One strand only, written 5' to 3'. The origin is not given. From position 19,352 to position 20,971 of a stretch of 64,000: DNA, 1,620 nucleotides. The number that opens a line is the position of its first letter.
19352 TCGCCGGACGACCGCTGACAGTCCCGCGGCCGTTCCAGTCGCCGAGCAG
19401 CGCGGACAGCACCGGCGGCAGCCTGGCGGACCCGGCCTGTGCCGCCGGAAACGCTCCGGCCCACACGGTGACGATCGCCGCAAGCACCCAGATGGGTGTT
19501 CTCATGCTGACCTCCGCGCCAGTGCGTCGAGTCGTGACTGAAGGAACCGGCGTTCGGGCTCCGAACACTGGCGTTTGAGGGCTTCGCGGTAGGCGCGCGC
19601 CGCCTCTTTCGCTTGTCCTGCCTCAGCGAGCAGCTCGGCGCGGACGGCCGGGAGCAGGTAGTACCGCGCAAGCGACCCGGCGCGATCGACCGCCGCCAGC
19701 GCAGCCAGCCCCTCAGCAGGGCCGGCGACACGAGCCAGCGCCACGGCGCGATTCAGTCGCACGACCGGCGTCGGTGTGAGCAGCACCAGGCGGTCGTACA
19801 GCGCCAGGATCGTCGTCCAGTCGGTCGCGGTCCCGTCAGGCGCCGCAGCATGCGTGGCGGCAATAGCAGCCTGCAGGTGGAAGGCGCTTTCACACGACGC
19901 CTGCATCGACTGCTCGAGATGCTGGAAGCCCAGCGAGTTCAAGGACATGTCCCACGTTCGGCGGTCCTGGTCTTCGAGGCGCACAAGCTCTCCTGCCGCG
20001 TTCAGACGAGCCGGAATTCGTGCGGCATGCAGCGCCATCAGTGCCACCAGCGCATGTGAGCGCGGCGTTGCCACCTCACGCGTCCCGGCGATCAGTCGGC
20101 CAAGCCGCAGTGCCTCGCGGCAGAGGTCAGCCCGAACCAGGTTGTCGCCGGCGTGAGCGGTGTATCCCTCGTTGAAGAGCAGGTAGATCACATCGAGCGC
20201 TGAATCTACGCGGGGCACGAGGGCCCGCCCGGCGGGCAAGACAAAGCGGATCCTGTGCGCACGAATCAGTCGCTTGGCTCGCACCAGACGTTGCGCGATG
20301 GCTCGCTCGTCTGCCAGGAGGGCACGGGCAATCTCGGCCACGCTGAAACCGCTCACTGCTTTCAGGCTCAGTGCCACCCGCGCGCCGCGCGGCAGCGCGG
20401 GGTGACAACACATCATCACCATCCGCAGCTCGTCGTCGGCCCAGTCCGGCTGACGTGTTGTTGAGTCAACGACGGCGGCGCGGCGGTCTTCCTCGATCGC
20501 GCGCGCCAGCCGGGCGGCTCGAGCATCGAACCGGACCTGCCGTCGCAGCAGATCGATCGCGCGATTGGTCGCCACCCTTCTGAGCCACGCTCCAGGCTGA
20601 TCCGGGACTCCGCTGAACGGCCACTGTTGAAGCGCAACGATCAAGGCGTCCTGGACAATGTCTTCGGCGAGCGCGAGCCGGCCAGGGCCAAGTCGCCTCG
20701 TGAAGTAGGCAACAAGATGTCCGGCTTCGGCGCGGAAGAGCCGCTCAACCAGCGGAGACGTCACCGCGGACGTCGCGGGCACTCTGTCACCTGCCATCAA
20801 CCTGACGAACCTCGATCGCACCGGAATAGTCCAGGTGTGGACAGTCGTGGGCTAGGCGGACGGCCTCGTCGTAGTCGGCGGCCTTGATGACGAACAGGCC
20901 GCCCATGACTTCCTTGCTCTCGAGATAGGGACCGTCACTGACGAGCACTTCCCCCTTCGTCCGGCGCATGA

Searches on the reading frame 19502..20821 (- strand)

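Call 8: search_protein_families(library=pfam, proteins=[window:19502-20821:-], max_evalue=0.01)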
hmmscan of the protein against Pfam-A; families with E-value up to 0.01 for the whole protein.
window:19502-20821:- (439 aa): 4 families
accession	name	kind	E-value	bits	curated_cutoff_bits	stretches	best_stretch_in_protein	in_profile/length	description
PF20239.3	DUF6596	-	1.4e-31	109.2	27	1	204-306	1-102/102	Family of unknown function (DUF6596)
PF04542.20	Sigma70_r2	-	2.3e-11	43.7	24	1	35-97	7-70/71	Sigma-70 region 2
PF08281.18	Sigma70_r4_2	-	5.7e-09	35.9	25.7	1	135-184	3-52/54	Sigma-70, region 4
PF09976.15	TPR_21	-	0.00037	20.7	25.5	1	367-435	128-192/193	Tetratricopeptide repeat-like domain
